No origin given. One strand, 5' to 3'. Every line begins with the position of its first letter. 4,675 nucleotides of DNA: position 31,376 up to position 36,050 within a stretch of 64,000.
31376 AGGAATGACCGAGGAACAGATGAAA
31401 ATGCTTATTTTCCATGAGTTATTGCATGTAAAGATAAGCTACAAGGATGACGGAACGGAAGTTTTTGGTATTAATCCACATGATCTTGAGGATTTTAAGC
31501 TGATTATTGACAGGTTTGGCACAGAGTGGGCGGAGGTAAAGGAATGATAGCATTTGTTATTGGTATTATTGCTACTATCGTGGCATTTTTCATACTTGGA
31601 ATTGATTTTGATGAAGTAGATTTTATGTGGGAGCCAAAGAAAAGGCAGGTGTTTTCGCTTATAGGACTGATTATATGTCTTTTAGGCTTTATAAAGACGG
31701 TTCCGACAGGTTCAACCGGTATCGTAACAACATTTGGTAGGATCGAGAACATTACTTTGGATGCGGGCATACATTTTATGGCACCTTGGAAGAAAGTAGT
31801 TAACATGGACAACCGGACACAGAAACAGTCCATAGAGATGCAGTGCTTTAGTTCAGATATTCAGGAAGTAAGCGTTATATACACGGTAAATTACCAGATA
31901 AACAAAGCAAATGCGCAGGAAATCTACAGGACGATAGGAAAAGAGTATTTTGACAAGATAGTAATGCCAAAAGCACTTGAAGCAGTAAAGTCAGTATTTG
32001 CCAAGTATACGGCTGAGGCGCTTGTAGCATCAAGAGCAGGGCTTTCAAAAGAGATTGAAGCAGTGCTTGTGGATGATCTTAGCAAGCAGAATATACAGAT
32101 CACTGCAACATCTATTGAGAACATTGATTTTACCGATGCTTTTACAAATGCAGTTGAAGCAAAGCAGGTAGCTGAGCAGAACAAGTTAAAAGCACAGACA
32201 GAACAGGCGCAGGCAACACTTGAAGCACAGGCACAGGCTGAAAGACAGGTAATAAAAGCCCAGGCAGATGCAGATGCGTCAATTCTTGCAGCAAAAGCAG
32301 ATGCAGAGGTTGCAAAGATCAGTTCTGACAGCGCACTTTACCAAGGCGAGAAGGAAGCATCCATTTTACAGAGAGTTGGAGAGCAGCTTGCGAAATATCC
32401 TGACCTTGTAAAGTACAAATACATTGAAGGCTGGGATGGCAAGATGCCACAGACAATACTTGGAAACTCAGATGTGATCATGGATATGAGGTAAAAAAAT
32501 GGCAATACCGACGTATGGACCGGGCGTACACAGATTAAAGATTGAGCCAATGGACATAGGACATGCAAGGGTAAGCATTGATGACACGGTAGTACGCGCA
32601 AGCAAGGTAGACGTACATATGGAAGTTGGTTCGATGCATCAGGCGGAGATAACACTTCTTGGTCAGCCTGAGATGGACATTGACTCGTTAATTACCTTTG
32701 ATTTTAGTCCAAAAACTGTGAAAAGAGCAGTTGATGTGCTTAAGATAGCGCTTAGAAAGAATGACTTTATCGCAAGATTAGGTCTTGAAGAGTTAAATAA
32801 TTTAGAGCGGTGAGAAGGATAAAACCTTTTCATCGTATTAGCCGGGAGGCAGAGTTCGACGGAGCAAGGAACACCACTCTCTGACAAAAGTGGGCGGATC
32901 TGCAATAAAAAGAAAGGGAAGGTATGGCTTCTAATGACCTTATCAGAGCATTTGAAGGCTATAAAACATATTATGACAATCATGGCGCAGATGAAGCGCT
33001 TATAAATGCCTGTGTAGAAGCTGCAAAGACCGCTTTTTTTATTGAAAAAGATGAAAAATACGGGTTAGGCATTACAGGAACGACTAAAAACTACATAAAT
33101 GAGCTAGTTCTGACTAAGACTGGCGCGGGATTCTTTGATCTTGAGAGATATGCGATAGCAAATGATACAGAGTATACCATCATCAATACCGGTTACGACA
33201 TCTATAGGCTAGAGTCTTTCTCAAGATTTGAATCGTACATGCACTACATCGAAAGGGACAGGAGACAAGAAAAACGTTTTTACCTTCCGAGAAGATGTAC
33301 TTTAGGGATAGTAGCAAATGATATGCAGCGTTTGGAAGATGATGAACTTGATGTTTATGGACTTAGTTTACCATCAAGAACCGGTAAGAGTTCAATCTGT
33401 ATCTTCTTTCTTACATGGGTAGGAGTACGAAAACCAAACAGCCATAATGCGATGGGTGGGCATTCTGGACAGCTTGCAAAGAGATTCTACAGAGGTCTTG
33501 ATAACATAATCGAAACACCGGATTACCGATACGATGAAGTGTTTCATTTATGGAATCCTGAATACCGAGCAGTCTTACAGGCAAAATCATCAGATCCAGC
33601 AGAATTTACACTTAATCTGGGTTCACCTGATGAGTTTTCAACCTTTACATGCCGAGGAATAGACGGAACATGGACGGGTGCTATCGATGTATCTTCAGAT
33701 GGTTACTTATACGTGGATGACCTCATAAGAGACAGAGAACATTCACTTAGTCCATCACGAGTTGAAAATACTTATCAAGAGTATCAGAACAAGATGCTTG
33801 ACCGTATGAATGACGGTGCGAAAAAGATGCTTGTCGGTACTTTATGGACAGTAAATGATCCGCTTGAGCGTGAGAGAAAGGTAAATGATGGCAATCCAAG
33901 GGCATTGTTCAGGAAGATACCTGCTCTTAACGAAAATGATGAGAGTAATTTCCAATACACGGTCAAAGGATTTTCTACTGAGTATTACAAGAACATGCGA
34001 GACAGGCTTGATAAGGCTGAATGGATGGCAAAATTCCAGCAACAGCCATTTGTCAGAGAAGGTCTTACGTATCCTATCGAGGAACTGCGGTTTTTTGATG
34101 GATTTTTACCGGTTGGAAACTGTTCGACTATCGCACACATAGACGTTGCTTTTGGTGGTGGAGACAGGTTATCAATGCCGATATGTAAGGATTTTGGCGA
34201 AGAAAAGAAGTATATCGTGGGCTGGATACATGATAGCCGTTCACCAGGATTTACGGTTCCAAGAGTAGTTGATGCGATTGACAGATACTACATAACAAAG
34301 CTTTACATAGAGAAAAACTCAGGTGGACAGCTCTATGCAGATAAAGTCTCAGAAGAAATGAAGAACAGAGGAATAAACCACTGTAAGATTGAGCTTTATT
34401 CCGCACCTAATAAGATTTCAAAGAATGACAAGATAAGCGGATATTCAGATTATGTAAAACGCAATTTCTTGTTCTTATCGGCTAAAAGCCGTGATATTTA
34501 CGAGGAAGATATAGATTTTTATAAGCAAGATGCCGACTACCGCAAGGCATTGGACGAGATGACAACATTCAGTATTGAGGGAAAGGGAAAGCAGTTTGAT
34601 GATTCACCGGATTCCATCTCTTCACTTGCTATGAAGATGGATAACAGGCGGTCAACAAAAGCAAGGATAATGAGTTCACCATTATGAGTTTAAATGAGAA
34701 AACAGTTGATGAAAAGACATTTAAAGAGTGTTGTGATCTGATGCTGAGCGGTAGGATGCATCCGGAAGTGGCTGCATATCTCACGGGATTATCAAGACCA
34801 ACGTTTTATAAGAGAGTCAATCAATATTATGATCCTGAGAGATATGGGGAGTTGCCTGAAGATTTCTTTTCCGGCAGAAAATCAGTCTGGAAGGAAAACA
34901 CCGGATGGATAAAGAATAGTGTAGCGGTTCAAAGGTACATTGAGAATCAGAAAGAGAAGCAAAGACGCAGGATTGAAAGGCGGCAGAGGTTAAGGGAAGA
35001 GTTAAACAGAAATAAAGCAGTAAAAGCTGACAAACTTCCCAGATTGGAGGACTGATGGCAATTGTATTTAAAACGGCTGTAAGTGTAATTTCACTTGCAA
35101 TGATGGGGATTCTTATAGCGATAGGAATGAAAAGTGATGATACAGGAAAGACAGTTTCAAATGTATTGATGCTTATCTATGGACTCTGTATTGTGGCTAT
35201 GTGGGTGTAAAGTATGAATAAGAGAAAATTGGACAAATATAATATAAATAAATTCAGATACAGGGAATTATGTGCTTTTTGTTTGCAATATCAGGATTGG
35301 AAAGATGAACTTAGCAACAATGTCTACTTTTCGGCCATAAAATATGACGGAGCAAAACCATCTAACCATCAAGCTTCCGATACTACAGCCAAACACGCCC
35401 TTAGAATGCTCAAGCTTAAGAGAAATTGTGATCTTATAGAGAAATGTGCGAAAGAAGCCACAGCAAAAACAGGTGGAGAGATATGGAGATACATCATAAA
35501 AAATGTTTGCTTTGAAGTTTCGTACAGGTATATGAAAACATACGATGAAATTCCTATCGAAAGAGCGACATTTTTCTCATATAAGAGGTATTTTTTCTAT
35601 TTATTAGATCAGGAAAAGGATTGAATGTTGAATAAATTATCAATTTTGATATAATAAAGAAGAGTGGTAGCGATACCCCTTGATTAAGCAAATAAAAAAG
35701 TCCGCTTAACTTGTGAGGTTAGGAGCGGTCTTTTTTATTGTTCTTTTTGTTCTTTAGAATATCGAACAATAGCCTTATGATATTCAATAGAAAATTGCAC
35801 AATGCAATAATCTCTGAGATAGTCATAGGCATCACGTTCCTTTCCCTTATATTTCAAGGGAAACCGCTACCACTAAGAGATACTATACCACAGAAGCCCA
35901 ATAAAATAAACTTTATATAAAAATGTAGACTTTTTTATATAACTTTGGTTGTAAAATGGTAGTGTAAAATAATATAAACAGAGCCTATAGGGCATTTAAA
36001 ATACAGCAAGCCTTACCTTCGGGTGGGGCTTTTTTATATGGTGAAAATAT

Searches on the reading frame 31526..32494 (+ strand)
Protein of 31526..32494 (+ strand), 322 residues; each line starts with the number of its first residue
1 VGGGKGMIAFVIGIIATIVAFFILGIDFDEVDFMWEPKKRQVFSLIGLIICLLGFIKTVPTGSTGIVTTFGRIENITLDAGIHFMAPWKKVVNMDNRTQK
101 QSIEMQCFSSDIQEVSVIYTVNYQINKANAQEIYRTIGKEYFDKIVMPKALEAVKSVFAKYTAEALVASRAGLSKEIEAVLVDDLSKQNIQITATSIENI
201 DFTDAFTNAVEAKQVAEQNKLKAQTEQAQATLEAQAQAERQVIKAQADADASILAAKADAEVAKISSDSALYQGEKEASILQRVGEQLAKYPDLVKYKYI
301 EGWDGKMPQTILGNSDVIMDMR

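Call 122: search_protein_families(library=phrogs, proteins=[window:31526-32494:+], max_evalue=0.001)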
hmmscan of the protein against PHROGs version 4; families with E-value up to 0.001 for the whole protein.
window:31526-32494:+ (322 aa): 1 family
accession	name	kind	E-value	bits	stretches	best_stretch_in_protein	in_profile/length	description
phrog_200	-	other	1.7e-53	183.1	1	7-321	44-359/379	lipoprotein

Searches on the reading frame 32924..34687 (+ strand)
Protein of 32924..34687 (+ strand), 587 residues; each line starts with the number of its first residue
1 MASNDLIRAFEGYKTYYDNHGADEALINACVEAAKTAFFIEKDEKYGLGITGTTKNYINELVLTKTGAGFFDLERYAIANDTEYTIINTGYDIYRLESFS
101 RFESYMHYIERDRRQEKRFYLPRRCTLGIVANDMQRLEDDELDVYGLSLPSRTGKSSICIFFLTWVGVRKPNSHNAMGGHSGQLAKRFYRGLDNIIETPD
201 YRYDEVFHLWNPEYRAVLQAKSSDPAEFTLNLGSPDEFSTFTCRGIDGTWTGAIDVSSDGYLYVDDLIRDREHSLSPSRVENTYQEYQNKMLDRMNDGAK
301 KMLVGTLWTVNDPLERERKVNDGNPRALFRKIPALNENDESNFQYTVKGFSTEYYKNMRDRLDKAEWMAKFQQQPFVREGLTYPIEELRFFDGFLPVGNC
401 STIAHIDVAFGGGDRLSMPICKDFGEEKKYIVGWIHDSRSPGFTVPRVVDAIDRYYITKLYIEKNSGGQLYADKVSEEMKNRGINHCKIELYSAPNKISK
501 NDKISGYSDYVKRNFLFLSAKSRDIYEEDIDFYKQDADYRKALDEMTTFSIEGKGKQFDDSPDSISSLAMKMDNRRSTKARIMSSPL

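Call 23: search_protein_families(library=pfam, proteins=[window:32924-34687:+], max_evalue=0.01)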
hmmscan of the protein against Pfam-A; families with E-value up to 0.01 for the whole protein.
window:32924-34687:+ (587 aa): 0 families

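Call 122: search_protein_families(library=phrogs, proteins=[window:32924-34687:+], max_evalue=0.001)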
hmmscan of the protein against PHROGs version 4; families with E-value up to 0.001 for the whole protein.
window:32924-34687:+ (587 aa): 4 families
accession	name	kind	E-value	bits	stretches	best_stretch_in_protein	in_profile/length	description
phrog_38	-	head and packaging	1.4e-40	140.7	1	111-582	287-713/760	terminase large subunit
phrog_30251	-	head and packaging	2.6e-15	56.7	1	118-541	31-440/799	terminase large subunit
phrog_4758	-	head and packaging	7.5e-11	42.8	1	123-339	38-240/243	terminase large subunit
phrog_5573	-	head and packaging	0.00057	20.4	0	348-578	30-240/250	terminase large subunit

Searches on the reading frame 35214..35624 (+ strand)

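Call 23: search_protein_families(library=pfam, proteins=[window:35214-35624:+], max_evalue=0.01)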
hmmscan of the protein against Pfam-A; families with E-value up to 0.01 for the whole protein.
window:35214-35624:+ (136 aa): 0 families

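Call 122: search_protein_families(library=phrogs, proteins=[window:35214-35624:+], max_evalue=0.001)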
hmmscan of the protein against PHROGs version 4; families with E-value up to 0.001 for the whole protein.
window:35214-35624:+ (136 aa): 1 family
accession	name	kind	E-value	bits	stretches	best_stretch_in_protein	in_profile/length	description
phrog_11237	-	unknown function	9.8e-28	98.1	1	3-136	9-139/139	-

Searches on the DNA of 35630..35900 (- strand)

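Call 16: search_dna_similar(query=window:35630-35900:-, collection=phages, mode=distant, max_evalue=0.01, max_rows=40)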
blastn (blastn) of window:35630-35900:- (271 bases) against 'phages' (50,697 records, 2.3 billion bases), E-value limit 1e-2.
No match.

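Call 94: search_dna_similar(query=window:35640-35900:-, collection=plasmids, mode=distant, max_evalue=0.001, max_rows=20)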
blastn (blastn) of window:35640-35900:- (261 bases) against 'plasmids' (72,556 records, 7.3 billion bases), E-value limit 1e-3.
No match.

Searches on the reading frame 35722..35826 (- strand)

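Call 31: search_protein_families(library=pfam, proteins=[window:35722-35826:-], max_evalue=10)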
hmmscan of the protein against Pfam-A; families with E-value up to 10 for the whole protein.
seq(35 aa): 1 family
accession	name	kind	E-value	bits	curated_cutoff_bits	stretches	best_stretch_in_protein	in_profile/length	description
PF16935.10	Hol_Tox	-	0.61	10.4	23.3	1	6-31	10-34/34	Putative Holin-like Toxin (Hol-Tox)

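Call 32: search_protein_families(library=ncbifam, proteins=[window:35722-35826:-], max_evalue=10)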
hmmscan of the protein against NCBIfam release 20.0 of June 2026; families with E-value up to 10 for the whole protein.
seq(35 aa): 0 families

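Call 33: search_protein_families(library=phrogs, proteins=[window:35722-35826:-], max_evalue=10)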
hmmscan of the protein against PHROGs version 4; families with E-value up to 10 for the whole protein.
seq(35 aa): 1 family
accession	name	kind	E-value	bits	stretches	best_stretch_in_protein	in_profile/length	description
phrog_16891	-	unknown function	0.0056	17.8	1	1-30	47-76/78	-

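Call 91: search_protein_families(library=padloc, proteins=[window:35722-35826:-], max_evalue=10)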
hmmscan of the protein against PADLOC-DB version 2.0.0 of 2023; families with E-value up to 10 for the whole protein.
seq(35 aa): 0 families
